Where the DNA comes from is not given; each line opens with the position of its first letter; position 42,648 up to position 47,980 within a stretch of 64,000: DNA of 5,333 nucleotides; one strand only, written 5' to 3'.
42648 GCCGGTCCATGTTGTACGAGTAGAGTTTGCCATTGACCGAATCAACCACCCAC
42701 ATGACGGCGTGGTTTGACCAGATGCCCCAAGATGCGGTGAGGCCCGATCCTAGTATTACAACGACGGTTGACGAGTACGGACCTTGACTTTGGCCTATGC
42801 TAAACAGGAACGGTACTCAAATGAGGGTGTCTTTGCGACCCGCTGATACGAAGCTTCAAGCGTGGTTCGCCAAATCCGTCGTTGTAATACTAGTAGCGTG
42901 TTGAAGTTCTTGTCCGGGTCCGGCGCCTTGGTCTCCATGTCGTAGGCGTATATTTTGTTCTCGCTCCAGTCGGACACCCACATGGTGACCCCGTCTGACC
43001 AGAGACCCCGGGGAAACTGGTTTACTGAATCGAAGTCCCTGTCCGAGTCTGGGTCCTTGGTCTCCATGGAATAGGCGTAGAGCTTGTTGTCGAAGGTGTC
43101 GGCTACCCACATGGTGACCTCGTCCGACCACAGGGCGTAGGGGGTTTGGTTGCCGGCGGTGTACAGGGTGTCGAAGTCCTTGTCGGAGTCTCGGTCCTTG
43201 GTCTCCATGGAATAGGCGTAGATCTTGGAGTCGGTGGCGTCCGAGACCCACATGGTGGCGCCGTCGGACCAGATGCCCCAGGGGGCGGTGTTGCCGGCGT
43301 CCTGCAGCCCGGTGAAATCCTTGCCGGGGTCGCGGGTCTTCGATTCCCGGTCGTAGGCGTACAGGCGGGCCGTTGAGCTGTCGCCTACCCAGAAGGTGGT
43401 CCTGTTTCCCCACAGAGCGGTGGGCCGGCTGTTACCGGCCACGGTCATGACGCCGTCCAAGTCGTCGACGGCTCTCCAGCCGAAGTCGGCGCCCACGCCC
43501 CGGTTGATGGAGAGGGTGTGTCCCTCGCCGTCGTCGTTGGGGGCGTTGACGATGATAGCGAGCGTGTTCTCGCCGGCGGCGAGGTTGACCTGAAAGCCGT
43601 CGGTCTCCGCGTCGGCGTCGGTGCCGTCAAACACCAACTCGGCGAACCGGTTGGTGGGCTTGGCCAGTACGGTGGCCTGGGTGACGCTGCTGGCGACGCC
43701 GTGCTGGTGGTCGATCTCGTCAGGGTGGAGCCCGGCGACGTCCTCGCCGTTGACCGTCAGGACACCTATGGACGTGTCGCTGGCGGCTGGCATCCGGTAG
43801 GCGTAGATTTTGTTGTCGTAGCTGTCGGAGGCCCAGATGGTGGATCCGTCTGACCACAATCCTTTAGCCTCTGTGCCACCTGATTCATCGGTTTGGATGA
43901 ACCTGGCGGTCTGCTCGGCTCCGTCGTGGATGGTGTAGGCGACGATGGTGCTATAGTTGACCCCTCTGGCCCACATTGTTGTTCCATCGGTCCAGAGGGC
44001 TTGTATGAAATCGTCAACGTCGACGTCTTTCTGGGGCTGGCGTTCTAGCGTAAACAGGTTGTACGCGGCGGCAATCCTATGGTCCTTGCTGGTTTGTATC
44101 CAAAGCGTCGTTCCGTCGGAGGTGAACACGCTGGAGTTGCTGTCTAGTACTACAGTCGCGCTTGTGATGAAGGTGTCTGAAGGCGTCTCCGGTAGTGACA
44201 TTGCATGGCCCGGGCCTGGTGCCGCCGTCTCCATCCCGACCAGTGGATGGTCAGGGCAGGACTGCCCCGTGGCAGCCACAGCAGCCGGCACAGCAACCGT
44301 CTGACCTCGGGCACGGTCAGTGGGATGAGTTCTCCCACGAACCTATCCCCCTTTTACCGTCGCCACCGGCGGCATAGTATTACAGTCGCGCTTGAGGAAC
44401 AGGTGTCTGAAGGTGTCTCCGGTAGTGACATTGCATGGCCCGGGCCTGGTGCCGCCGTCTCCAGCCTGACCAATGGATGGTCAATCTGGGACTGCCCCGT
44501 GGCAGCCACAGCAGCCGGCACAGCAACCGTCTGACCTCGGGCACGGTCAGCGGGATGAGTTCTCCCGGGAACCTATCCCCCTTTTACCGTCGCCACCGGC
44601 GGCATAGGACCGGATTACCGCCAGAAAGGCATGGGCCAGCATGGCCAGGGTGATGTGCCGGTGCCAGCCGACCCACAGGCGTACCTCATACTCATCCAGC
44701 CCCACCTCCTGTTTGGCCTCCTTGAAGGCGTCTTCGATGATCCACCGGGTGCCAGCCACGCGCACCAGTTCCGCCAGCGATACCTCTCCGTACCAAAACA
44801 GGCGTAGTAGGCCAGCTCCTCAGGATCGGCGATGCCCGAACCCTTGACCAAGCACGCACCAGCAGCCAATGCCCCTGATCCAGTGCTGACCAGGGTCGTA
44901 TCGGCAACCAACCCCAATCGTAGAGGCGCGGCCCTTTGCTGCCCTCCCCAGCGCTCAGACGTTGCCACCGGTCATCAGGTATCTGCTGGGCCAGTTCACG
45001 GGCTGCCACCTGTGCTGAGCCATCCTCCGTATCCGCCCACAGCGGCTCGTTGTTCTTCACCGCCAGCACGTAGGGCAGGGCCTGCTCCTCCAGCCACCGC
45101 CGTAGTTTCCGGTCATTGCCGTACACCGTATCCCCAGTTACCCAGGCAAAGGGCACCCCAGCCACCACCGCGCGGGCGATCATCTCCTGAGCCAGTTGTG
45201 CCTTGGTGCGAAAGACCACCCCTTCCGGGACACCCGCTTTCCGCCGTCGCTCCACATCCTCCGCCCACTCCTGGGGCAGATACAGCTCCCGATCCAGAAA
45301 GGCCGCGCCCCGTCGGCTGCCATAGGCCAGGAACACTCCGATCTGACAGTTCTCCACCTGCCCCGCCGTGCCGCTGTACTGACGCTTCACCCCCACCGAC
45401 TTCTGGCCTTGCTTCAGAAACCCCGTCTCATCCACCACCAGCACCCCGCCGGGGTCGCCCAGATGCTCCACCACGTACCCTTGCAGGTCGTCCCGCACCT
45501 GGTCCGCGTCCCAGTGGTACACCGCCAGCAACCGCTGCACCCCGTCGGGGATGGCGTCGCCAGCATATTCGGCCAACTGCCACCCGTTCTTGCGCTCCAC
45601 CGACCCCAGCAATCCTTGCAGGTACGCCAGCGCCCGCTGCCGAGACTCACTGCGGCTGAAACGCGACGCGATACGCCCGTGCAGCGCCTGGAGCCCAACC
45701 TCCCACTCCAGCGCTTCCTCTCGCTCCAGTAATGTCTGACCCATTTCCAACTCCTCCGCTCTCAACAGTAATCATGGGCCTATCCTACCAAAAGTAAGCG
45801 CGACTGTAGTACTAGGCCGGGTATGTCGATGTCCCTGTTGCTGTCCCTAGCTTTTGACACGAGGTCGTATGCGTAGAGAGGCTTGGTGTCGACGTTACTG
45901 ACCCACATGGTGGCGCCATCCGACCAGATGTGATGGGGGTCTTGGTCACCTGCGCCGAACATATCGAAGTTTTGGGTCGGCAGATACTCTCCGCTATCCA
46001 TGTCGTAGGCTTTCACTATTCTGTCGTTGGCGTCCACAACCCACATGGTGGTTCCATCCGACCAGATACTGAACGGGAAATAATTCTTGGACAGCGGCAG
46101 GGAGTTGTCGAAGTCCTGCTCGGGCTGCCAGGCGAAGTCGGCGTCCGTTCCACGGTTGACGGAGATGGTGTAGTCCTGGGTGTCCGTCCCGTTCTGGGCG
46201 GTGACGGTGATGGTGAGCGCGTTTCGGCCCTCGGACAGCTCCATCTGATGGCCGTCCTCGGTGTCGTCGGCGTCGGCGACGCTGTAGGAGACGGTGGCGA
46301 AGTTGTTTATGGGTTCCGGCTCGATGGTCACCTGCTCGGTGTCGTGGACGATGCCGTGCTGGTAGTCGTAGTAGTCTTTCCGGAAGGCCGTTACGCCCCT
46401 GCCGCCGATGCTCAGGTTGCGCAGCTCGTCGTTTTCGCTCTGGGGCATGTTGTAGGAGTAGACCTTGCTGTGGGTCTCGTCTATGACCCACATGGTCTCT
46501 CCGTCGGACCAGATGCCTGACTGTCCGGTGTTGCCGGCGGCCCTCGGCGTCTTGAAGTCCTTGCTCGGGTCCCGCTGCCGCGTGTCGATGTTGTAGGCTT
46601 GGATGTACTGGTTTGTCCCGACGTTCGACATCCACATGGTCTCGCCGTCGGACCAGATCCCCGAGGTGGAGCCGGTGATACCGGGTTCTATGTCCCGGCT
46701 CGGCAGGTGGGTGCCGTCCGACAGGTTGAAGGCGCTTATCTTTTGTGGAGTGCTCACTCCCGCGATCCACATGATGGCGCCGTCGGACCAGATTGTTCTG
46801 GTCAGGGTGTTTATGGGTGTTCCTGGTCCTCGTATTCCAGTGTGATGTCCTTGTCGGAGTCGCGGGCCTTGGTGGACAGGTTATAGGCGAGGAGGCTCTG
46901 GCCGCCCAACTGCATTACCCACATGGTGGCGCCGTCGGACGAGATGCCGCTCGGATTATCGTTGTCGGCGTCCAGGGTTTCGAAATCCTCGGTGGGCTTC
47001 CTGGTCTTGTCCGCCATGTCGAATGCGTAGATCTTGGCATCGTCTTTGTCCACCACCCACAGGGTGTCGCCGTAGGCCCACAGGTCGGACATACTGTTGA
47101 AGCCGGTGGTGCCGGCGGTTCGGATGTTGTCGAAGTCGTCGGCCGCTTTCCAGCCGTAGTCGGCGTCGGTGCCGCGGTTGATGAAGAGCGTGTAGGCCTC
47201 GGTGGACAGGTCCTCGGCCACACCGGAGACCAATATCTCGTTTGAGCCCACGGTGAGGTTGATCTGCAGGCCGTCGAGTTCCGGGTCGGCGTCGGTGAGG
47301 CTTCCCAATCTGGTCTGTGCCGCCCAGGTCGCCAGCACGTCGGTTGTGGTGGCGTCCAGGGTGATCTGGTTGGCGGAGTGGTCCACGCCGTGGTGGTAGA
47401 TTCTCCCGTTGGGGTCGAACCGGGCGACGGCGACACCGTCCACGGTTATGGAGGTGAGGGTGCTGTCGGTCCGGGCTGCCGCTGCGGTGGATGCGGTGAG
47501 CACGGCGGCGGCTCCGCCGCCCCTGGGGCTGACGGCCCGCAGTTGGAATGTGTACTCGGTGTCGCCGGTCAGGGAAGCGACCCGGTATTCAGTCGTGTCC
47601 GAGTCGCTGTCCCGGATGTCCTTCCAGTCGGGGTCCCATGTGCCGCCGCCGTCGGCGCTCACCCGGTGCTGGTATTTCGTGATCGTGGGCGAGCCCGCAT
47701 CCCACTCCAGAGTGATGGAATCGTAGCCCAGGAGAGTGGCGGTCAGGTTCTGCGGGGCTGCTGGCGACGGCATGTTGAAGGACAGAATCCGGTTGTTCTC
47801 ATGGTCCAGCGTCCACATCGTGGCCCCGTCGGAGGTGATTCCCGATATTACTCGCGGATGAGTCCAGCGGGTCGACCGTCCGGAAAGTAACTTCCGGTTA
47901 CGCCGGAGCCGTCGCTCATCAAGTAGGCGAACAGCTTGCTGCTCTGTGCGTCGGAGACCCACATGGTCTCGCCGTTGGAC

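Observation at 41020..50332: Giant modular surface-protein gene: 5 x (beta-sandwich + five repeats) built from a repeat I cannot place in a named family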

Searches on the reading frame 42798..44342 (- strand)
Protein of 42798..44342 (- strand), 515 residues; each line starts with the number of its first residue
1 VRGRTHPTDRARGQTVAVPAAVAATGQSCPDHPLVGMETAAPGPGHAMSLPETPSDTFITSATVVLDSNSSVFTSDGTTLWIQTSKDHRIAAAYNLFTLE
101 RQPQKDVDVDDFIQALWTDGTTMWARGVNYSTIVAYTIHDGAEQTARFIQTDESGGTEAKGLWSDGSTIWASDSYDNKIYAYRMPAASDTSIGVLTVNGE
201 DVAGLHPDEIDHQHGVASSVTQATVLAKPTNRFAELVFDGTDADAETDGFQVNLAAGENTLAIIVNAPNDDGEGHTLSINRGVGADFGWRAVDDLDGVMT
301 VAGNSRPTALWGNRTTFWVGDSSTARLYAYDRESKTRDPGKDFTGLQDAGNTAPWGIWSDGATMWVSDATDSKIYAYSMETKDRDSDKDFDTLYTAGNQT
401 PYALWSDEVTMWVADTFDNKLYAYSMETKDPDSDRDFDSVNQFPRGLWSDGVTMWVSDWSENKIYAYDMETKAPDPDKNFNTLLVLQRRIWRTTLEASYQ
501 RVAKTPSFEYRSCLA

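Call 4: search_protein_families(library=pfam, proteins=[window:42798-44342:-], max_evalue=1)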
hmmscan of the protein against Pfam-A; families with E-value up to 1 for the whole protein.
window:42798-44342:- (515 aa): 2 families
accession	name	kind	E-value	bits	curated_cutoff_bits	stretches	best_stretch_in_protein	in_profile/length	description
PF12733.13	Cadherin-like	-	3.9e-07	30.9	24.2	1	205-281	11-88/89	Cadherin-like beta sandwich domain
PF22729.1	NCH3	-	0.79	10.1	27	0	350-372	38-60/74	NACHT C-terminal Helical domain 3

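Call 5: search_protein_families(library=ncbifam, proteins=[window:42798-44342:-], max_evalue=1)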
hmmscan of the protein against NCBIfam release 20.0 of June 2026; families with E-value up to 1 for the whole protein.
window:42798-44342:- (515 aa): 0 families

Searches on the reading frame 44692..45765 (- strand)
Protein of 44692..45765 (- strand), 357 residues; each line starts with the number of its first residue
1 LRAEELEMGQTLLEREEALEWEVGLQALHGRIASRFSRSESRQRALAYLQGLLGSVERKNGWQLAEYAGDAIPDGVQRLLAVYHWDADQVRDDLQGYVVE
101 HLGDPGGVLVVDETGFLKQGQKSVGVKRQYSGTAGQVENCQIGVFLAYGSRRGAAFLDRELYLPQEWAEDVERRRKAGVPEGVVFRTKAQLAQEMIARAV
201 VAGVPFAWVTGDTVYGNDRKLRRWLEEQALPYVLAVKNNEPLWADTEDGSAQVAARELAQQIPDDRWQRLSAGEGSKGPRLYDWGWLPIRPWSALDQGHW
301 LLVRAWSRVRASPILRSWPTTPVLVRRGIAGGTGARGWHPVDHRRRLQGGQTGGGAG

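Call 28: search_protein_families(library=pfam, proteins=[window:44692-45765:-], max_evalue=0.1)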
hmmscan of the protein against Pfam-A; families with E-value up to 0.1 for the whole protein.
window:44692-45765:- (357 aa): 2 families
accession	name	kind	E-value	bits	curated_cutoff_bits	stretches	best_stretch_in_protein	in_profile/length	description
PF13546.12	DDE_5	-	4.9e-53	180.9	27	1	34-248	4-220/272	DDE superfamily endonuclease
PF01609.27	DDE_Tnp_1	-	0.012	15.9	23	1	197-255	65-116/200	Transposase DDE domain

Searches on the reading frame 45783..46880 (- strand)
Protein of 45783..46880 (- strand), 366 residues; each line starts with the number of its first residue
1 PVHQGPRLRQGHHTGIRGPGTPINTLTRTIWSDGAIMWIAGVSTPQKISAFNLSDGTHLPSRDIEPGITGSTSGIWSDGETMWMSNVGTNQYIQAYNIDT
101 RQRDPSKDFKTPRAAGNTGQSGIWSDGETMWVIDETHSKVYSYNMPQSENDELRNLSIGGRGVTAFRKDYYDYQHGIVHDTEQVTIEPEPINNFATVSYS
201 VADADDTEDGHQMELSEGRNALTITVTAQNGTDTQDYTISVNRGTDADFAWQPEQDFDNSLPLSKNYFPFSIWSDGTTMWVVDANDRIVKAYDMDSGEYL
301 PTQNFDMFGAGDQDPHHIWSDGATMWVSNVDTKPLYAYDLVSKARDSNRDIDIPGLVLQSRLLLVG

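Call 4: search_protein_families(library=pfam, proteins=[window:45783-46880:-], max_evalue=1)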
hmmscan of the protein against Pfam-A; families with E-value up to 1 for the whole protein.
window:45783-46880:- (366 aa): 5 families
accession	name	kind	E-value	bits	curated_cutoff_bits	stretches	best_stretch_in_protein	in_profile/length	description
PF12733.13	Cadherin-like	-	5.1e-14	52.9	24.2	1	155-243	3-88/89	Cadherin-like beta sandwich domain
PF19755.4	DUF6242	-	0.0064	16.8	29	1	214-258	94-138/217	Domain of unknown function (DUF6242)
PF23585.1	DUF7137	-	0.09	12.9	27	1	223-275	42-97/137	Domain of unknown function (DUF7137)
PF09865.15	DUF2092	-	0.092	12.6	21.2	0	113-156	56-98/212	Predicted periplasmic protein (DUF2092)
PF13162.11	DUF3997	-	0.12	13.1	25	1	123-159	64-100/107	Protein of unknown function (DUF3997)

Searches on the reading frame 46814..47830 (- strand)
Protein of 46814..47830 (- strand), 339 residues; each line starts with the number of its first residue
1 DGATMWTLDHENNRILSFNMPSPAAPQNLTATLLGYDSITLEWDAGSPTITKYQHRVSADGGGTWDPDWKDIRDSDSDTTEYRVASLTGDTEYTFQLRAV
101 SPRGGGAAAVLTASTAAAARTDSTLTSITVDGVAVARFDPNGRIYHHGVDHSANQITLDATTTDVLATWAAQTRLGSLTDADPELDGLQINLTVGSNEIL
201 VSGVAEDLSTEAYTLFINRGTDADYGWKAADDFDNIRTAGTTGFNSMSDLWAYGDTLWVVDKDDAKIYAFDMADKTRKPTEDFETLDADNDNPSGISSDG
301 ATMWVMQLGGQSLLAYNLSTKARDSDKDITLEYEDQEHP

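Call 4: search_protein_families(library=pfam, proteins=[window:46814-47830:-], max_evalue=1)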
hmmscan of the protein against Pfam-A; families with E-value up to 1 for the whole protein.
window:46814-47830:- (339 aa): 4 families
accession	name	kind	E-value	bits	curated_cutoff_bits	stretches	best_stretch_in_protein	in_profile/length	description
PF00041.27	fn3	-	1.5e-09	38.3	25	1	25-106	2-75/84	Fibronectin type III domain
PF12733.13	Cadherin-like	-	3.5e-06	27.8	24.2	1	125-219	1-88/89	Cadherin-like beta sandwich domain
PF25788.1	Ig_Rha78A_N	-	0.14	12.9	27.4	1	48-104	33-88/105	Rha78A-like, N-terminal immunoglobulin domain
PF16656.11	Pur_ac_phosph_N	-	0.85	10.7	30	1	26-101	1-82/93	Purple acid Phosphatase, N-terminal domain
